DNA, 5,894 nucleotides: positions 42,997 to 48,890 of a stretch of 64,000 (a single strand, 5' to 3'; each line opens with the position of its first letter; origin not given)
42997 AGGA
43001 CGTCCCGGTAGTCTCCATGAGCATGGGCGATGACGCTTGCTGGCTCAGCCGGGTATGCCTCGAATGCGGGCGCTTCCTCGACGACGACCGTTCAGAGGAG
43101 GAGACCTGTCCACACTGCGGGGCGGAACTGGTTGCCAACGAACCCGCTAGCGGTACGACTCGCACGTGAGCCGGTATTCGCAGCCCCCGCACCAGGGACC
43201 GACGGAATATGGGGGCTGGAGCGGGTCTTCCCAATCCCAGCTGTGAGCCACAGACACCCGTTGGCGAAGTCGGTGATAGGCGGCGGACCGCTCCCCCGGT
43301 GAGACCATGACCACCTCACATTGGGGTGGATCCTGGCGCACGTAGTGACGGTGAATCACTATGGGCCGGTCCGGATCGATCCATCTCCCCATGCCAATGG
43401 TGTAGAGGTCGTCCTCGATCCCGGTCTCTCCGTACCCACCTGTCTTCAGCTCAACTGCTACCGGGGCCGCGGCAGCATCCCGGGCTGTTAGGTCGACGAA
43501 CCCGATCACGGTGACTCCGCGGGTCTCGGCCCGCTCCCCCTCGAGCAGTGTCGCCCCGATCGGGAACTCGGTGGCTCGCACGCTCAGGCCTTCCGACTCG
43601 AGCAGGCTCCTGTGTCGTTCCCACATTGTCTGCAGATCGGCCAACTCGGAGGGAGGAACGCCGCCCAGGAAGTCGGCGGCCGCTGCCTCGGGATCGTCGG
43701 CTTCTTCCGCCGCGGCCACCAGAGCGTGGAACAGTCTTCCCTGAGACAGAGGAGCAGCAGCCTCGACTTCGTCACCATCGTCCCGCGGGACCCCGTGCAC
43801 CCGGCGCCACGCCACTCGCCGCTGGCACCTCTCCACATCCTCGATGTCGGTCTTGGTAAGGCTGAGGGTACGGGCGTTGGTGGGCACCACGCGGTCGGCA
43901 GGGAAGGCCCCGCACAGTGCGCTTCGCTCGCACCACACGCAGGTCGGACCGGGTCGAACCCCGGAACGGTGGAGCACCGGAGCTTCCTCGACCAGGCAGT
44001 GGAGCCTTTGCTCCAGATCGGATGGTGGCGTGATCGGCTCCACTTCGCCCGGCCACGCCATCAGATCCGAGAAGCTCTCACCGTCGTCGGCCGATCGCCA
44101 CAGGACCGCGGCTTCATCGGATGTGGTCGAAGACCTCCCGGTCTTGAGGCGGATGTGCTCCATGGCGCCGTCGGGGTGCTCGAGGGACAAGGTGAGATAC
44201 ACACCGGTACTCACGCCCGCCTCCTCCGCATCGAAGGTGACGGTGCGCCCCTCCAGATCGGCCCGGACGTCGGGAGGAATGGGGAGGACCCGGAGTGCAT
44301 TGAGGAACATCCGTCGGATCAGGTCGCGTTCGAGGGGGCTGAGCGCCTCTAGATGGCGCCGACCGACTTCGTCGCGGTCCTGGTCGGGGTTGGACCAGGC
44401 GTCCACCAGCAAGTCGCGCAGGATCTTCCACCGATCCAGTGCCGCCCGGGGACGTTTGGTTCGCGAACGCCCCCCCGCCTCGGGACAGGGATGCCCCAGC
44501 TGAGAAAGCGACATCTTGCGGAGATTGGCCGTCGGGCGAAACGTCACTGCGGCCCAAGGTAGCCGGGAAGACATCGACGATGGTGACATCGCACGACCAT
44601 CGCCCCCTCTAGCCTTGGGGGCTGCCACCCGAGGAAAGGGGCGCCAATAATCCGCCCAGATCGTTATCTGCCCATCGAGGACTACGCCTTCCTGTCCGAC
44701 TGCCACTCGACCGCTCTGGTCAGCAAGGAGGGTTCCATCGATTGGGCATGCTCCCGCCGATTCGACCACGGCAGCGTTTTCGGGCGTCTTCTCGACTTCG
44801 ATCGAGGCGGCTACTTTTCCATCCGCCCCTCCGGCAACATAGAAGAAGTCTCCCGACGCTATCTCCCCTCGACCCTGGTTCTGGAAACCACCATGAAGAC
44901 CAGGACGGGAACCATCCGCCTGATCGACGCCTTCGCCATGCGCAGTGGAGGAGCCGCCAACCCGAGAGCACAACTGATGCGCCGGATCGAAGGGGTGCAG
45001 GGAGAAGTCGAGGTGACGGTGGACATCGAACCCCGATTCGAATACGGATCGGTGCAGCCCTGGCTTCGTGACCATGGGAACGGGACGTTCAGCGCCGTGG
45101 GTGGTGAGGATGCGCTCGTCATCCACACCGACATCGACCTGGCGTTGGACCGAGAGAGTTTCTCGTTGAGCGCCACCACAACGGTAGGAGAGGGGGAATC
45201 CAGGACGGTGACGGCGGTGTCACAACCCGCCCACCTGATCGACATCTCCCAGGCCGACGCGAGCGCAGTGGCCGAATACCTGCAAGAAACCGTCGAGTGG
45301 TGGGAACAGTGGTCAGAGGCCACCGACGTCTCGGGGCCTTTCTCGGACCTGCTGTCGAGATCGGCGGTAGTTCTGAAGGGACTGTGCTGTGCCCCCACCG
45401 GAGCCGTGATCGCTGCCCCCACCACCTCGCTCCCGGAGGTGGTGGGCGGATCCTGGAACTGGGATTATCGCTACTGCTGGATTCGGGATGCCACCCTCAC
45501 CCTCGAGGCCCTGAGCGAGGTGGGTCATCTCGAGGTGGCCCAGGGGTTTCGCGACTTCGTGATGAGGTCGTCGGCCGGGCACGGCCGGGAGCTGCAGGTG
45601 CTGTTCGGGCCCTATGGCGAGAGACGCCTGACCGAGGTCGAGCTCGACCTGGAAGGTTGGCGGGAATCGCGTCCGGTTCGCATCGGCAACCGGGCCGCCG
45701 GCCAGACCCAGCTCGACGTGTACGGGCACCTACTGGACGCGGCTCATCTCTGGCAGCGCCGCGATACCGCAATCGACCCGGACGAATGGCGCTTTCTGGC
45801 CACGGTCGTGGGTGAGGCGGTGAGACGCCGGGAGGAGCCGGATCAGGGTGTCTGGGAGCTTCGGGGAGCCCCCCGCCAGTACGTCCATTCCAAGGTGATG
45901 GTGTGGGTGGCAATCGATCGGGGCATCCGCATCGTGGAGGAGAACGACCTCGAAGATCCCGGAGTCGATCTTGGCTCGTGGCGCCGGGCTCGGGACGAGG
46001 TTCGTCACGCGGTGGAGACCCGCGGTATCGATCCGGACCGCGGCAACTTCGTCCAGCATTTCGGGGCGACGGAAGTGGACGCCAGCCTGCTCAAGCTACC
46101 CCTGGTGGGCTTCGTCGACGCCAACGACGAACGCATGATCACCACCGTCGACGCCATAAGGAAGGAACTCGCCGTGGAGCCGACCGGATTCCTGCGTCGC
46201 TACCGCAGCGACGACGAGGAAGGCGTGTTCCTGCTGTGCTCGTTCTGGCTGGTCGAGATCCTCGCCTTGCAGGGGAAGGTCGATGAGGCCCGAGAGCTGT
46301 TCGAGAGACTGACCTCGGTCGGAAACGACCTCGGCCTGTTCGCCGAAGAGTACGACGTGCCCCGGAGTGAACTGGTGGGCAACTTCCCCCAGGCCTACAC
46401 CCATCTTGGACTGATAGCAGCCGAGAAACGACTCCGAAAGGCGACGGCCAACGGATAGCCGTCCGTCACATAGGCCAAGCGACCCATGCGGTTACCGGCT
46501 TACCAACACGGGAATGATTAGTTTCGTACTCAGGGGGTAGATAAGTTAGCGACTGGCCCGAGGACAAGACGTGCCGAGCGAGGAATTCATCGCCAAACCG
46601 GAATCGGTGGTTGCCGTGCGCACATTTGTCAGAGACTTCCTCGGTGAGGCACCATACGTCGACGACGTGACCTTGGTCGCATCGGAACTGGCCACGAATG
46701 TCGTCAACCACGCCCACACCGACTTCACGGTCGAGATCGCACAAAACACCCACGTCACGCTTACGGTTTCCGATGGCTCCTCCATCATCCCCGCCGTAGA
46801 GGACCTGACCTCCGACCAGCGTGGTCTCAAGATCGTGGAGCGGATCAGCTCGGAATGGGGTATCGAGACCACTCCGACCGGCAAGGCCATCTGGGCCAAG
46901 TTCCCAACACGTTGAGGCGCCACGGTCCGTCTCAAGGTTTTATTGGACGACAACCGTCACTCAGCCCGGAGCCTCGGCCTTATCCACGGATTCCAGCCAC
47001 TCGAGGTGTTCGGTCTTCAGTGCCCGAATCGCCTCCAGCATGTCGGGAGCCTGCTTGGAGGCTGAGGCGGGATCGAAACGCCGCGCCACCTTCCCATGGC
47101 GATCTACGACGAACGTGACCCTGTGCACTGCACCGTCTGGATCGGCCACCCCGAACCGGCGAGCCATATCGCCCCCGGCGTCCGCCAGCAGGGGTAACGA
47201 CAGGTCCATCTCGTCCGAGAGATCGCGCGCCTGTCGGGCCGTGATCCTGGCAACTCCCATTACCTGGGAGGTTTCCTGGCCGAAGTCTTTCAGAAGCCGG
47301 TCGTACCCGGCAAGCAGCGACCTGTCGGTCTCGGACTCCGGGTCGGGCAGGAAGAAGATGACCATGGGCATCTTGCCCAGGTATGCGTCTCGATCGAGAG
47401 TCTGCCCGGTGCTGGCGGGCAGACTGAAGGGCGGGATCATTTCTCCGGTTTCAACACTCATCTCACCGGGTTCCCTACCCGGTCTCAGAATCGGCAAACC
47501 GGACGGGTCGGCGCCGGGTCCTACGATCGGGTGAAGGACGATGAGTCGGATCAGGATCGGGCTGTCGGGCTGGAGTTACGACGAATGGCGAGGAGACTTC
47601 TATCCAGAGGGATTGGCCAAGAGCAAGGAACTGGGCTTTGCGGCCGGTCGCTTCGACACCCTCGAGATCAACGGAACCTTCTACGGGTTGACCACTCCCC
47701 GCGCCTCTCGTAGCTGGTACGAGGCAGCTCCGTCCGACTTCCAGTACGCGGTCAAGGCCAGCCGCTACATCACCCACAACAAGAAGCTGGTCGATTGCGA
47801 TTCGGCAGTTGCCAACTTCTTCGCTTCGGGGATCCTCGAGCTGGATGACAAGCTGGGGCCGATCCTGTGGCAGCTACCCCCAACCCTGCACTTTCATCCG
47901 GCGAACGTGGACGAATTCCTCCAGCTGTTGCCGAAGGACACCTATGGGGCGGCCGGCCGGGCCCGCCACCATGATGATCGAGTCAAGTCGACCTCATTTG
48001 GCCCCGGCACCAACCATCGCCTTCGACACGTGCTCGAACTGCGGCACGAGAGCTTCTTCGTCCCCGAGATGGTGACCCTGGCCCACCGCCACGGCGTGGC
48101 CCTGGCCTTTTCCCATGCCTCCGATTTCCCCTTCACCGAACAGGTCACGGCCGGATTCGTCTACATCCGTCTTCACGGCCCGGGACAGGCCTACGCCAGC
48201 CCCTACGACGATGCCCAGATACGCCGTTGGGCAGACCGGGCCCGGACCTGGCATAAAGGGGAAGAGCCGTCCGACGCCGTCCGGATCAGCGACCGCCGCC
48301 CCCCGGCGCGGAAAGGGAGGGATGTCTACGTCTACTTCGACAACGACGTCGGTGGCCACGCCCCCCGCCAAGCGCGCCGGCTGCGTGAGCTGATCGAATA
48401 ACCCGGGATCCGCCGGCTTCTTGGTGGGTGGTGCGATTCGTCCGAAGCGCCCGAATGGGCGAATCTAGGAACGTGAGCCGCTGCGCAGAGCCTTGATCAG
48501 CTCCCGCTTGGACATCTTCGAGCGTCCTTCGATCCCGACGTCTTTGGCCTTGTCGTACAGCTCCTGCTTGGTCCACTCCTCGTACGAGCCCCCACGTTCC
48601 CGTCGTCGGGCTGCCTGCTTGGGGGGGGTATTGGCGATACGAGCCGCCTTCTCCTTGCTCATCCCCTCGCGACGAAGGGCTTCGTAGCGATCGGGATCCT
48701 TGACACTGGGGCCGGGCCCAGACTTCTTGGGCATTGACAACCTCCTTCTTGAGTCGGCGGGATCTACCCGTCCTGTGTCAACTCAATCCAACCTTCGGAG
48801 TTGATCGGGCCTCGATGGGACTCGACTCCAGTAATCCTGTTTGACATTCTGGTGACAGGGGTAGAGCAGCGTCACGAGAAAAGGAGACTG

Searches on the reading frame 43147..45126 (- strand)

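Call 93: search_protein_families(library=pfam, proteins=[window:43147-45126:-], max_evalue=0.00001)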
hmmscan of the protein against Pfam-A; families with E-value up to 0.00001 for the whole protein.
window:43147-45126:- (659 aa): 1 family
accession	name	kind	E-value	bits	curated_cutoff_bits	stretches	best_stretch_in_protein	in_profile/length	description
PF12705.13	PDDEXK_1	-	2.9e-10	40.9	22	1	423-655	2-246/247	PD-(D/E)XK nuclease superfamily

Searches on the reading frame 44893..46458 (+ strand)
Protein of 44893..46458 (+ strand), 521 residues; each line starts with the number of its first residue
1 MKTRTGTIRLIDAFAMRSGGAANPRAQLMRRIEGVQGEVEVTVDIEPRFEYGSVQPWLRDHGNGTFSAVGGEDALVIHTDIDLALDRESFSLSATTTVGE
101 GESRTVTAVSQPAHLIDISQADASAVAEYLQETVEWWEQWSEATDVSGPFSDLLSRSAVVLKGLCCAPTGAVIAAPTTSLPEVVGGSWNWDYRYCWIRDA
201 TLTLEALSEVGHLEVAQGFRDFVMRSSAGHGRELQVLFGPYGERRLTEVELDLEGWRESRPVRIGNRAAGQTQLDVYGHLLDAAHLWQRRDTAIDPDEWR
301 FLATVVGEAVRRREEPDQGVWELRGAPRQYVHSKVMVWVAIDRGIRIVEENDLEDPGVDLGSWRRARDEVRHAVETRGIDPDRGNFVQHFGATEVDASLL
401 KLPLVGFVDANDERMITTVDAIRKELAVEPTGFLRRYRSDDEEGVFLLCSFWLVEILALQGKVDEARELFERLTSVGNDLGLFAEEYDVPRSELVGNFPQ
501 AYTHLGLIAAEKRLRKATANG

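Call 93: search_protein_families(library=pfam, proteins=[window:44893-46458:+], max_evalue=0.00001)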
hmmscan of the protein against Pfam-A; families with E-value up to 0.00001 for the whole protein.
window:44893-46458:+ (521 aa): 1 family
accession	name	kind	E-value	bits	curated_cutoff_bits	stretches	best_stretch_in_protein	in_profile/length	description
PF00723.27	Glyco_hydro_15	-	2.3e-59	201.9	22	1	151-510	4-425/427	Glycosyl hydrolases family 15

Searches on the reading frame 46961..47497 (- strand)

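Call 93: search_protein_families(library=pfam, proteins=[window:46961-47497:-], max_evalue=0.00001)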
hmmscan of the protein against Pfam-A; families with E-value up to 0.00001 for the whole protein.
window:46961-47497:- (178 aa): 2 families
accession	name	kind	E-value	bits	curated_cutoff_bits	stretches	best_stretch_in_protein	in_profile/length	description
PF00578.27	AhpC-TSA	-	6.3e-17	62.1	26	1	18-138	2-122/124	AhpC/TSA family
PF08534.16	Redoxin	-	6.8e-07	29.6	26.6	1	17-146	2-137/148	Redoxin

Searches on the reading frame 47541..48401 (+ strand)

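Call 93: search_protein_families(library=pfam, proteins=[window:47541-48401:+], max_evalue=0.00001)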
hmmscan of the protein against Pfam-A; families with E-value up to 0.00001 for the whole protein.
window:47541-48401:+ (286 aa): 1 family
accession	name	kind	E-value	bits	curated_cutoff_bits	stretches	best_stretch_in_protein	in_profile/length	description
PF01904.24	DUF72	-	1.4e-65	221.8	25.3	1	21-284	1-217/217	Protein of unknown function DUF72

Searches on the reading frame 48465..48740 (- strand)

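Call 94: search_protein_families(library=pfam, proteins=[window:48465-48740:-], max_evalue=0.00001)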
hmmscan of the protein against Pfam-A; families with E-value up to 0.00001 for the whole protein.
window:48465-48740:- (91 aa): 2 families
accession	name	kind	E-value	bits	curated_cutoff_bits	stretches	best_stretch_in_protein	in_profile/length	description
PF23855.1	DUF7218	-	8e-18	64.8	27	1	9-52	2-45/47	Family of unknown function (DUF7218)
PF07498.18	Rho_N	-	1.5e-06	28.5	24.9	1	57-85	6-34/43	Rho termination factor, N-terminal domain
